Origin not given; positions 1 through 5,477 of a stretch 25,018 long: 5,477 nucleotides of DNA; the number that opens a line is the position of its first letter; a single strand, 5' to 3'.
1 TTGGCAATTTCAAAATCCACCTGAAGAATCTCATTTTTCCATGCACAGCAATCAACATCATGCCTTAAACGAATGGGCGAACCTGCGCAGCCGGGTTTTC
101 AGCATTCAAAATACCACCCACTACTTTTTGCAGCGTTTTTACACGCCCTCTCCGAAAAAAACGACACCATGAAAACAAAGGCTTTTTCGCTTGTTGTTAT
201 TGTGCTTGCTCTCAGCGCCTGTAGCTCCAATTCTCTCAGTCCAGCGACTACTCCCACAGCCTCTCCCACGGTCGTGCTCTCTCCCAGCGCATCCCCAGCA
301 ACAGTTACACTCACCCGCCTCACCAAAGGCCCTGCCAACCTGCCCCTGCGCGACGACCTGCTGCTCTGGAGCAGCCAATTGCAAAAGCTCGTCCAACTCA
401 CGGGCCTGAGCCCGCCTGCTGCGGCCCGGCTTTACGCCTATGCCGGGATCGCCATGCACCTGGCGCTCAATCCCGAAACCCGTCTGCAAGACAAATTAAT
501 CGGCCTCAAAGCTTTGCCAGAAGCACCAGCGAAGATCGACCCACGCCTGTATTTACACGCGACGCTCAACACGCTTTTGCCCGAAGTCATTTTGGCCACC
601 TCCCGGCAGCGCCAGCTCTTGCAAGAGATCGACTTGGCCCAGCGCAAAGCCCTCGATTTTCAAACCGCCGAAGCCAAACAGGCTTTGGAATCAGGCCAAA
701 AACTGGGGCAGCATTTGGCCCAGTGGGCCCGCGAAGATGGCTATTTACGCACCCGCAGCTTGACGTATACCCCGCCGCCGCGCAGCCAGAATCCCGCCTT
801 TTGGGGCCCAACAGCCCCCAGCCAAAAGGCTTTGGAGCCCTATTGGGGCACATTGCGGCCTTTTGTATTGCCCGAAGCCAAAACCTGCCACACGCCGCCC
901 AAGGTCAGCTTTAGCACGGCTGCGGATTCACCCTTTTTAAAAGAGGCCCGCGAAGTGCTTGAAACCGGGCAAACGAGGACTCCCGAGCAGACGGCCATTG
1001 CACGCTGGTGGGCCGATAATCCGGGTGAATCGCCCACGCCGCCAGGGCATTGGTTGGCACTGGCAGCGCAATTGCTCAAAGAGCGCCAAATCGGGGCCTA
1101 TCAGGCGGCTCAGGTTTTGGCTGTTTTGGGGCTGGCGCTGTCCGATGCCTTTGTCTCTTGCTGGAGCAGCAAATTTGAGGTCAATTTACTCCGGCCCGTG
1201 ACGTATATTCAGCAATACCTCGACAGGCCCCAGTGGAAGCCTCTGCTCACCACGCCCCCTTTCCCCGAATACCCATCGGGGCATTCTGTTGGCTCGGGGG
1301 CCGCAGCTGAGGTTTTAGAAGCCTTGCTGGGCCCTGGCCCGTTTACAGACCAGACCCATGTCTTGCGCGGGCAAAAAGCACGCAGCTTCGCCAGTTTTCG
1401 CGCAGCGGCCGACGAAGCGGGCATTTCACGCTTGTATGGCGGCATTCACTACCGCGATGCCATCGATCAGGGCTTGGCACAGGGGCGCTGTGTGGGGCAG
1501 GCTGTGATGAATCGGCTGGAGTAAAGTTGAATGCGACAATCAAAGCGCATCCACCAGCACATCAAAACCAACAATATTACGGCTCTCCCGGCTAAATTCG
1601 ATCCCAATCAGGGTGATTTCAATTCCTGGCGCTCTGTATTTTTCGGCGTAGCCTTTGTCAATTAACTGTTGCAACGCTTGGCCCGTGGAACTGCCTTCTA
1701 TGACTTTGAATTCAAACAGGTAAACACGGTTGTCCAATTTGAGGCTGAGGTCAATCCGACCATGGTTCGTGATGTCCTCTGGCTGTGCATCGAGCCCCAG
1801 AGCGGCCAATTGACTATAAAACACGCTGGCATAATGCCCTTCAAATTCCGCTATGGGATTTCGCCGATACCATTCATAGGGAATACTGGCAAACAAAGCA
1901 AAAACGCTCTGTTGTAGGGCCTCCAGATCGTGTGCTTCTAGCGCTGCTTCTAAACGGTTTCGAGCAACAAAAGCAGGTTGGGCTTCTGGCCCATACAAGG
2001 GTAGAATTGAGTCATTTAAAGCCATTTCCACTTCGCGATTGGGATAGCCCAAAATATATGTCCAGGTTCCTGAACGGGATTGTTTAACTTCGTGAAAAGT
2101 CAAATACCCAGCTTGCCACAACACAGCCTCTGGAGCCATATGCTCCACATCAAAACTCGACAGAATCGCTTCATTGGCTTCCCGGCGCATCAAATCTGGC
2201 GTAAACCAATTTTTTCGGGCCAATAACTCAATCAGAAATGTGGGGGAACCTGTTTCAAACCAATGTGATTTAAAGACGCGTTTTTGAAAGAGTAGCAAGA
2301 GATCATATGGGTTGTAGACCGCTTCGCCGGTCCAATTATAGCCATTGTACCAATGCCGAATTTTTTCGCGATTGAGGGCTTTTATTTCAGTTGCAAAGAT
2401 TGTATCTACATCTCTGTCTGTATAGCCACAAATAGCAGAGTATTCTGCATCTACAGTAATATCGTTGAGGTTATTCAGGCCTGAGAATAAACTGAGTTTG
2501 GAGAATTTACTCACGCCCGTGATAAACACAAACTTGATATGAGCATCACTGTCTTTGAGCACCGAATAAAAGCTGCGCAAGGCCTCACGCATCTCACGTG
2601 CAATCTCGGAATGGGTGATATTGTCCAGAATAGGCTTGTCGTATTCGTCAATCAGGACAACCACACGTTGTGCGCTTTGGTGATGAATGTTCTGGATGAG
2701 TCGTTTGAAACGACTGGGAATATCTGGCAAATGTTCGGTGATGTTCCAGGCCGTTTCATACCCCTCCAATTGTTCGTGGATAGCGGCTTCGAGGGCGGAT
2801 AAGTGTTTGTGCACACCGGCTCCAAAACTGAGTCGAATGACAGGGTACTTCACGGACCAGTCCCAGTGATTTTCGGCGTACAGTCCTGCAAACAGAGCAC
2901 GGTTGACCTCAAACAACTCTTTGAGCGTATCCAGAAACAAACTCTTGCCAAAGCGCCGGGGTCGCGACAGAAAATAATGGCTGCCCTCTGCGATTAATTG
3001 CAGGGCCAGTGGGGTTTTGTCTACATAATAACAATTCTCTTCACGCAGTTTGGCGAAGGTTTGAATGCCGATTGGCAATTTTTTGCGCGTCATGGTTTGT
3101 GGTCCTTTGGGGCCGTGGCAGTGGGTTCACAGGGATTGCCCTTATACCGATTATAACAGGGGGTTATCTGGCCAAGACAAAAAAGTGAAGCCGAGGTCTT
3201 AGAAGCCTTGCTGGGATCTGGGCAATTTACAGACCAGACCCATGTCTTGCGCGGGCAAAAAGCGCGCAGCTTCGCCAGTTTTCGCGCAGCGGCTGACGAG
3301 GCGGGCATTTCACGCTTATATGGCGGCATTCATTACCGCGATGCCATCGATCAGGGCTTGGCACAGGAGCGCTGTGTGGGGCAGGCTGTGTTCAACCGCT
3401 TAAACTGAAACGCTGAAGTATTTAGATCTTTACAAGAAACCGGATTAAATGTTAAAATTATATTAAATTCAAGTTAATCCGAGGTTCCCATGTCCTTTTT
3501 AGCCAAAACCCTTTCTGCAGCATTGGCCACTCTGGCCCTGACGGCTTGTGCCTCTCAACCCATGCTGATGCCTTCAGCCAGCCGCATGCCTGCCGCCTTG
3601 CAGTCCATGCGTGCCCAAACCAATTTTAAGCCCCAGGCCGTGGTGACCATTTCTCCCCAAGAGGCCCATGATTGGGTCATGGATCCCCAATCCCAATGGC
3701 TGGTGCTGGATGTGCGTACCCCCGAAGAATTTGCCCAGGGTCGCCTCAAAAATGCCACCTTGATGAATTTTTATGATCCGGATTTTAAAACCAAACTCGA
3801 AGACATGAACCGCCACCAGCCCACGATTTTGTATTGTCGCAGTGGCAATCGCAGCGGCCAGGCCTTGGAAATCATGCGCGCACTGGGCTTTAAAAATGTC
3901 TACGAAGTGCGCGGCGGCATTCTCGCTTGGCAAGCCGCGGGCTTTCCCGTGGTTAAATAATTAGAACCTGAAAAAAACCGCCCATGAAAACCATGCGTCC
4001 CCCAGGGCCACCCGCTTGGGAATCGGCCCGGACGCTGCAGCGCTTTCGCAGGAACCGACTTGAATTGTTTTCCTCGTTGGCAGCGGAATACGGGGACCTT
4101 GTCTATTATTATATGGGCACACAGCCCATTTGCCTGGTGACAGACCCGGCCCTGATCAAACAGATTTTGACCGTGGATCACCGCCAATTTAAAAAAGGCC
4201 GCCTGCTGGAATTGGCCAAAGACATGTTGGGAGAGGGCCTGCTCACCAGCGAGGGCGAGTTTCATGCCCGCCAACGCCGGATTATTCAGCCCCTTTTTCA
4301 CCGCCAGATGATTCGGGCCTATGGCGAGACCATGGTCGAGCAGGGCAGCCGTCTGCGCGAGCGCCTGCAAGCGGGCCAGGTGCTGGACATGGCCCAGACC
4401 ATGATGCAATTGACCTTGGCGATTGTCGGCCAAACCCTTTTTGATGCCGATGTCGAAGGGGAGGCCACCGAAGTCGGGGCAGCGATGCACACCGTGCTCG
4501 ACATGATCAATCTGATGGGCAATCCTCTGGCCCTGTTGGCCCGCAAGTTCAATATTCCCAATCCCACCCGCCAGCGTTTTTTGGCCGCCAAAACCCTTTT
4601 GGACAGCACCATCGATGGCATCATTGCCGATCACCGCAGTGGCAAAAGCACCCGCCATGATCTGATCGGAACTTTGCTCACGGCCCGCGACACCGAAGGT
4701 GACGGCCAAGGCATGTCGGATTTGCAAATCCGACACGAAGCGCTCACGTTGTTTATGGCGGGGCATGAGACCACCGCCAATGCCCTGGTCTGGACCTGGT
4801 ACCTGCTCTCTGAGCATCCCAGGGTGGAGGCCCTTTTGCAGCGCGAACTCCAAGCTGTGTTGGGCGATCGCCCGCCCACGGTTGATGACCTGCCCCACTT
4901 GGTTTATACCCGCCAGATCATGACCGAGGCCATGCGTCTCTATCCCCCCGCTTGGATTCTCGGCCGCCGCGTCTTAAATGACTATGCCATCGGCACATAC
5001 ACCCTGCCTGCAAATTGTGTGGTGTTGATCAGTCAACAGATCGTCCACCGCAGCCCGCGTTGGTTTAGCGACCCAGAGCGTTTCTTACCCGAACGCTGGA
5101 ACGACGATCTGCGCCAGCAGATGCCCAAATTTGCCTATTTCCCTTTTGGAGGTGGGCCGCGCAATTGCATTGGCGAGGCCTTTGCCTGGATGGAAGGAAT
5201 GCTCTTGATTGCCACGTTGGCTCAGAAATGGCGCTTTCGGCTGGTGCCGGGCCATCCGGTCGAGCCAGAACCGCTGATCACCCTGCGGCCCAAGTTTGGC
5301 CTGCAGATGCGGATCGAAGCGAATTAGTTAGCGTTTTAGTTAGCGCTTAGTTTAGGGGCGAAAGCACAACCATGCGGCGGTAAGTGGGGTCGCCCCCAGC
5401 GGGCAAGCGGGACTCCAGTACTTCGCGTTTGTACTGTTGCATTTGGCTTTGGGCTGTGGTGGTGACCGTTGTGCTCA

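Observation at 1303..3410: Low-GC cargo gene sits between two diverged 220-bp copies of the PAP2 gene's 3' end, which differ almost only at synonymous sites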

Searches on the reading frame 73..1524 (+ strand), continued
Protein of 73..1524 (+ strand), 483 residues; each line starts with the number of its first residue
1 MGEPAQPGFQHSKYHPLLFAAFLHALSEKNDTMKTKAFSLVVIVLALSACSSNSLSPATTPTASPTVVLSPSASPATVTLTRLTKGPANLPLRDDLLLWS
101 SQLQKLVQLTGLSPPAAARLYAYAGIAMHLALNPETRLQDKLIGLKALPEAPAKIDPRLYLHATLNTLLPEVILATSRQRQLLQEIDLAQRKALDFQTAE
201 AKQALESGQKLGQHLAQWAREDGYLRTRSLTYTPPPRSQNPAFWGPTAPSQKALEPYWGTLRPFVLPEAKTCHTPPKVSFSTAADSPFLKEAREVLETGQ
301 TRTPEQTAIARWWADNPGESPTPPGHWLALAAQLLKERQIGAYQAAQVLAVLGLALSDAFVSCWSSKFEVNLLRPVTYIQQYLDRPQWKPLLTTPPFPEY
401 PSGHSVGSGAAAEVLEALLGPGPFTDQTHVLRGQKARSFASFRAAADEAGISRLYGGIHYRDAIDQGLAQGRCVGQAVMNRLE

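Call 49: find_encoding_contigs(protein=P0125, flank=6000, max_places=4)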
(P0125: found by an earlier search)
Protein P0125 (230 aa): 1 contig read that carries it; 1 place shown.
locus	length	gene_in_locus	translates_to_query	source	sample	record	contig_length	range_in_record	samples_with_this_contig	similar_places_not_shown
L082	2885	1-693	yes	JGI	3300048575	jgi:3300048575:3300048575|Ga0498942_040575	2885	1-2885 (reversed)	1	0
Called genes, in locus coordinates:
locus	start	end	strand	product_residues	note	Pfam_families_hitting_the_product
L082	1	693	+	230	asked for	PF01569:PAP2, PF22778:VCPO_2nd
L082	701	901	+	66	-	-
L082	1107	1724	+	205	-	PF09346:SMI1_KNR4 (weak), PF14568:SUKH_6 (faint)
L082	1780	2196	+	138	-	-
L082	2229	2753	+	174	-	PF09346:SMI1_KNR4, PF14568:SUKH_6 (weak)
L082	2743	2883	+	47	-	?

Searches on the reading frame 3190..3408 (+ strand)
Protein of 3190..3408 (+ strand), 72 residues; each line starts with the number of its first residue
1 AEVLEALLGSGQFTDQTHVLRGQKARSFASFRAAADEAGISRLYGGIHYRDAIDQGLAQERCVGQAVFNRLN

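Call 7: search_protein_families(library=pfam, proteins=[window:3190-3408:+], max_evalue=0.01)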
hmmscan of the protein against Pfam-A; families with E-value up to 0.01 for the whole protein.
window:3190-3408:+ (72 aa): 0 families

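Call 38: find_homologous_proteins(query=window:3190-3405:+, max_evalue=1e-10)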
Query seq(72 aa) (72 aa): 23 proteins with E <= 1e-10 among 91 candidates.
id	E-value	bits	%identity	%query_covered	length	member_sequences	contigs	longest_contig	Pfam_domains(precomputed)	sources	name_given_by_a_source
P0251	9.7e-19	85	72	89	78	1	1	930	PF22778.4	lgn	-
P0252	1.3e-16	78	64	93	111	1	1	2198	PF22778.4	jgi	jgi:hypothetical protein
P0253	8.9e-16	75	66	82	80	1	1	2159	PF22778.4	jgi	jgi:hypothetical protein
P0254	4.3e-15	73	62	93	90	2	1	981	PF22778.4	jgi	jgi:hypothetical protein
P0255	7.2e-15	72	63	92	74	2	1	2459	PF22778.4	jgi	jgi:hypothetical protein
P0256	7.9e-15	72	60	90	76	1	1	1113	PF22778.4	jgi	jgi:hypothetical protein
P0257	8.5e-15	72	63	93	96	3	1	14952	PF22778.4,PF01569.28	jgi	jgi:hypothetical protein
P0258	1.4e-14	71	65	93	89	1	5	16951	PF22778.4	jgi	jgi:hypothetical protein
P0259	1.5e-14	71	65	86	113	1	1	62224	PF22778.4,PF01569.28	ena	-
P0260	1.9e-14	71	62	89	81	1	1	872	PF22778.4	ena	-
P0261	2.9e-14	70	71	72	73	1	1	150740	PF22778.4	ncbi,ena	-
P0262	3.9e-14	70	61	82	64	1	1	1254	PF22778.4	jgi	-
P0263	1.2e-13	69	61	92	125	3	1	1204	PF22778.4,PF01569.28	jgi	jgi:membrane-associated phospholipid phosphatase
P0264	1.6e-13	68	57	99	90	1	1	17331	PF22778.4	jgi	jgi:hypothetical protein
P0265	2.5e-12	64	61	88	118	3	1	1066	PF22778.4,PF01569.28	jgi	-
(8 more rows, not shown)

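Call 39: find_encoding_contigs(protein=P0261, flank=6000, max_places=3)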
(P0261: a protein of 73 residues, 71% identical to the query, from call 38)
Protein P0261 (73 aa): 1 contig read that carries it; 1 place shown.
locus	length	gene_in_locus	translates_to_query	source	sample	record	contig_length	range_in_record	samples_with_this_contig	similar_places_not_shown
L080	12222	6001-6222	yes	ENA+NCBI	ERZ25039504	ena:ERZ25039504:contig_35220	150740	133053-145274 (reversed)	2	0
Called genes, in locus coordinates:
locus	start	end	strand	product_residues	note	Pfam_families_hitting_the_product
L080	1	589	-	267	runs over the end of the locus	PF01259:SAICAR_synt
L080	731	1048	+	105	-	PF07345:ATPaseInh_sub_z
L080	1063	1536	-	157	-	-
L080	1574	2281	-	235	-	PF00206:Lyase_1, PF10397:ADSL_C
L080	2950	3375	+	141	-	PF19834:DUF6314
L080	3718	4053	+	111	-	PF02611:CDH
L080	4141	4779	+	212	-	PF02632:BioY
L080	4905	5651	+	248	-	-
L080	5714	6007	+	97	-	PF22778:VCPO_2nd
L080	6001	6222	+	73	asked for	PF22778:VCPO_2nd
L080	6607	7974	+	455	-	PF07593:UnbV_ASPIC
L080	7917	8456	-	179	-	PF00156:Pribosyltran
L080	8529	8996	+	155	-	PF10604:Polyketide_cyc2 (weak), PF03364:Polyketide_cyc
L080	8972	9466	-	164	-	PF02464:CinA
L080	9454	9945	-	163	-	PF04608:PgpA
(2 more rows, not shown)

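Call 40: find_encoding_contigs(protein=P0259, flank=6000, max_places=3)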
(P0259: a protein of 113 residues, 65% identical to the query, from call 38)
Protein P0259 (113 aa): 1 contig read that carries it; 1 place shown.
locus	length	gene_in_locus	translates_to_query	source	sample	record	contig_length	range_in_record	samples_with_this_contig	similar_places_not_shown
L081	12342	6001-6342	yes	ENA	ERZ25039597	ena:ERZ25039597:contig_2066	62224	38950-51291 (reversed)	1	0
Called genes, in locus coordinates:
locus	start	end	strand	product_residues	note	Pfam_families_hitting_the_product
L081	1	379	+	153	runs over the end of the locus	-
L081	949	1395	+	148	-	-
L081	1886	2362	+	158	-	PF13407:Peripla_BP_4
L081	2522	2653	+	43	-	-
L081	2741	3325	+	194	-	-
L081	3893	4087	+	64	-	-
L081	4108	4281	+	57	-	PF00005:ABC_tran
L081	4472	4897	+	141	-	PF00005:ABC_tran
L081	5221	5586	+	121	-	-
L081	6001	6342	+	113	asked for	PF01569:PAP2, PF22778:VCPO_2nd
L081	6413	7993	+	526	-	PF13517:FG-GAP_3, PF07593:UnbV_ASPIC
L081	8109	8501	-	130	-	PF13396:PLDc_N, PF09851:SHOCT (weak)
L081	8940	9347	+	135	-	PF03724:META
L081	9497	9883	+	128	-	PF00856:SET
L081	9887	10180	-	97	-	PF01381:HTH_3, PF13560:HTH_31 (weak)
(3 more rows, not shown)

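Call 60: list_cluster_members(proteins=[window:3208-3405:+, P0131])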
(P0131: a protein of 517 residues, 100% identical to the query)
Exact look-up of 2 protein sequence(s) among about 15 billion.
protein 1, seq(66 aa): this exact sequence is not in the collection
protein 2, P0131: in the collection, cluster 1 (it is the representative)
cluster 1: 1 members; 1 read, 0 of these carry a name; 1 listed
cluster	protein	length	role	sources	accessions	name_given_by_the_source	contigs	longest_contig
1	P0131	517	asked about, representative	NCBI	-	-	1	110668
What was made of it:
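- Tried and rejected: The 66-aa ORF is not in the protein collection (call 60).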

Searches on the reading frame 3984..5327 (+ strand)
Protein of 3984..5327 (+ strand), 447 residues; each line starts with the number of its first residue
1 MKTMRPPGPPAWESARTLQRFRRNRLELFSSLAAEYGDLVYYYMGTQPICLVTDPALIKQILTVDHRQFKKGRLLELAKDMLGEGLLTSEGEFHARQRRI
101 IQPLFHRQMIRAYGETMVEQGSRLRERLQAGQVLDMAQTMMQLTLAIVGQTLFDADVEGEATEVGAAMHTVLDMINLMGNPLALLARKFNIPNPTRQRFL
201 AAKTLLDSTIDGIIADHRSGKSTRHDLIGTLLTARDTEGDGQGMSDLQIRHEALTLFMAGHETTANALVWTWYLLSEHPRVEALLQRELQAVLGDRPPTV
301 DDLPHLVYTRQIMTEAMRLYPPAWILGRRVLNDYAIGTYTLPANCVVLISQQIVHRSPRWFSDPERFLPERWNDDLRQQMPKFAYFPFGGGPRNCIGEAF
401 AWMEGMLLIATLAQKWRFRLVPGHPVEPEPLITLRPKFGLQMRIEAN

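Call 7: search_protein_families(library=pfam, proteins=[window:3984-5327:+], max_evalue=0.01)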
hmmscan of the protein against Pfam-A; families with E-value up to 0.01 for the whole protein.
window:3984-5327:+ (447 aa): 1 family
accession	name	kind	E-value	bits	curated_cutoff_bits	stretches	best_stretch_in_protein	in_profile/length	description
PF00067.27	p450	-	3.8e-85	286.8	22.8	1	6-429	1-445/462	Cytochrome P450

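Call 22: find_related_loci(query=window:3984-5327:+, collection=genome_contigs, flank=10000)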
Query window:3984-5327:+ (447 aa) in genome_contigs; peptide patterns used: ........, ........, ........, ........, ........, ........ (x = any residue, [..] = any of these).
56 stretches matched a pattern; 34 encode a relative of the query (tblastn E <= 1e-3); 33 distinct loci.
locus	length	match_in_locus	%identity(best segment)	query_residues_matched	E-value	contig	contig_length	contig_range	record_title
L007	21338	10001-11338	99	1-446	0e+0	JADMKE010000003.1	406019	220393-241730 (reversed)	MAG: Candidatus Sericytochromatia bacterium isolate MAG_89 NODE_22_length_406019_cov_18.273854, whole genome shotgun seq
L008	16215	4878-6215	95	1-446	0e+0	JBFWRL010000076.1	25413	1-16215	MAG: Candidatus Sericytochromatia bacterium isolate CA_2019_TPBF_205 NODE_9680_length_25413_cov_4.221901_TPBF, whole gen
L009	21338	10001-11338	95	1-446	0e+0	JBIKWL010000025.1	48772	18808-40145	MAG: Candidatus Sericytochromatia bacterium isolate ME2015-09-13_3300035666_group6_bin207 Rohwer_bin1392_scaffold_414_c1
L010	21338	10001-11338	96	1-446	0e+0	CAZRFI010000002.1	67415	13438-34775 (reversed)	MAG TPA_asm: uncultured Candidatus Sericytochromatia bacterium isolate binchicken_co266_209 genome assembly, contig: NOD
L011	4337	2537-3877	52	7-446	2e-159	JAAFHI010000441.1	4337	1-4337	MAG: Actinomycetota bacterium isolate bin29.maxbin.ball.068 WN_Acidobacteria_scaffold_78, whole genome shotgun sequence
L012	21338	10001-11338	50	7-445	7e-152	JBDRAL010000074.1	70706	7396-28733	MAG: Blastocatellia bacterium NZW_1522 contig_73, whole genome shotgun sequence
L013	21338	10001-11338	51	7-445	8e-151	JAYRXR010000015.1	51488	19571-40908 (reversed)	MAG: Actinomycetota bacterium isolate EBPR_ori4bin.3 k141_19893, whole genome shotgun sequence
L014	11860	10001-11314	50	6-445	6e-147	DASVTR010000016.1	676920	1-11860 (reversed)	MAG TPA_asm: Pyrinomonadaceae bacterium isolate SMAG_U3296 k141_352429, whole genome shotgun sequence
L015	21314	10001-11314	50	7-446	3e-143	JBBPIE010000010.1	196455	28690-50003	MAG: Candidatus Onstottus arcticum isolate BPF1-18-20_bin_3 NODE_13_length_196455_cov_41.201090, whole genome shotgun se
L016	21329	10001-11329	51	3-445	4e-136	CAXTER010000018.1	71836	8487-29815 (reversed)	MAG TPA_asm: uncultured Armatimonadales bacterium isolate private_T1868_metawrap_bin.4 genome assembly, contig: private_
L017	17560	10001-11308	46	6-444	3e-127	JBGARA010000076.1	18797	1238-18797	MAG: Pyrinomonadaceae bacterium isolate MAG_AAO_H125.33 AAOH125-33_opera_contig_5375, whole genome shotgun sequence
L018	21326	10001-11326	45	2-446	9e-125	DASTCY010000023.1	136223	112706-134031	MAG TPA_asm: Candidatus Sulfotelmatobacter sp. isolate SMAG_U805 k141_574747, whole genome shotgun sequence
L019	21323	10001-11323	43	2-444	2e-119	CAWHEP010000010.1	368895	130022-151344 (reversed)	MAG: uncultured Verrucomicrobiae bacterium isolate MFD04580.bin.2.12 genome assembly, contig: contig_71041, whole genome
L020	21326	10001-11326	43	9-445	2e-118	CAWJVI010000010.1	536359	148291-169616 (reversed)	MAG: uncultured Acidobacteriaceae bacterium isolate MFD00964.bin.1.274 genome assembly, contig: contig_67439, whole geno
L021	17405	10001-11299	44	6-444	3e-114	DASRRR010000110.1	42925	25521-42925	MAG TPA_asm: Tepidisphaeraceae bacterium isolate SMAG_U4988 k141_1699028, whole genome shotgun sequence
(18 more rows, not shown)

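Call 23: find_related_loci(query=window:3984-5327:+, collection=metagenome_contigs, flank=10000)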
Query window:3984-5327:+ (447 aa) in metagenome_contigs; peptide patterns used: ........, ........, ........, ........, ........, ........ (x = any residue, [..] = any of these).
68 stretches matched a pattern; 38 encode a relative of the query (tblastn E <= 1e-3); 38 distinct loci.
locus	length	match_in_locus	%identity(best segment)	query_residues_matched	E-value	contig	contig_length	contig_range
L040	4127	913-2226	47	2-442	2e-132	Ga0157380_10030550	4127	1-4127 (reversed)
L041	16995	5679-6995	48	6-445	1e-130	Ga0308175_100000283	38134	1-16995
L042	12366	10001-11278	45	17-445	1e-121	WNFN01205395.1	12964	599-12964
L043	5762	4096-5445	44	18-445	4e-119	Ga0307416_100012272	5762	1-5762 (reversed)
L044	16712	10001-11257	45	24-445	9e-118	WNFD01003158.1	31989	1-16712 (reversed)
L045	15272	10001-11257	45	24-445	9e-118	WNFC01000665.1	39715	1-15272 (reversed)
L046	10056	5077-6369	43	17-446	2e-116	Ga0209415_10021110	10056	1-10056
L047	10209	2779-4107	42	9-446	9e-116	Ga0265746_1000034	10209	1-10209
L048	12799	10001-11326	42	9-445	2e-115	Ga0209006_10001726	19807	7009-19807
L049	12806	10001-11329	42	9-446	4e-115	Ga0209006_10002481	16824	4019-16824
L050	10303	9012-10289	43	17-445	4e-113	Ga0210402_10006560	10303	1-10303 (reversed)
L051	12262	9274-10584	42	6-446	2e-111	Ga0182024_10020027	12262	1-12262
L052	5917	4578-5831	45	29-445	2e-110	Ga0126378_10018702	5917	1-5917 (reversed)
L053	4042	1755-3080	44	1-442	3e-111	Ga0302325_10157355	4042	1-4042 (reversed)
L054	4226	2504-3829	43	1-442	8e-111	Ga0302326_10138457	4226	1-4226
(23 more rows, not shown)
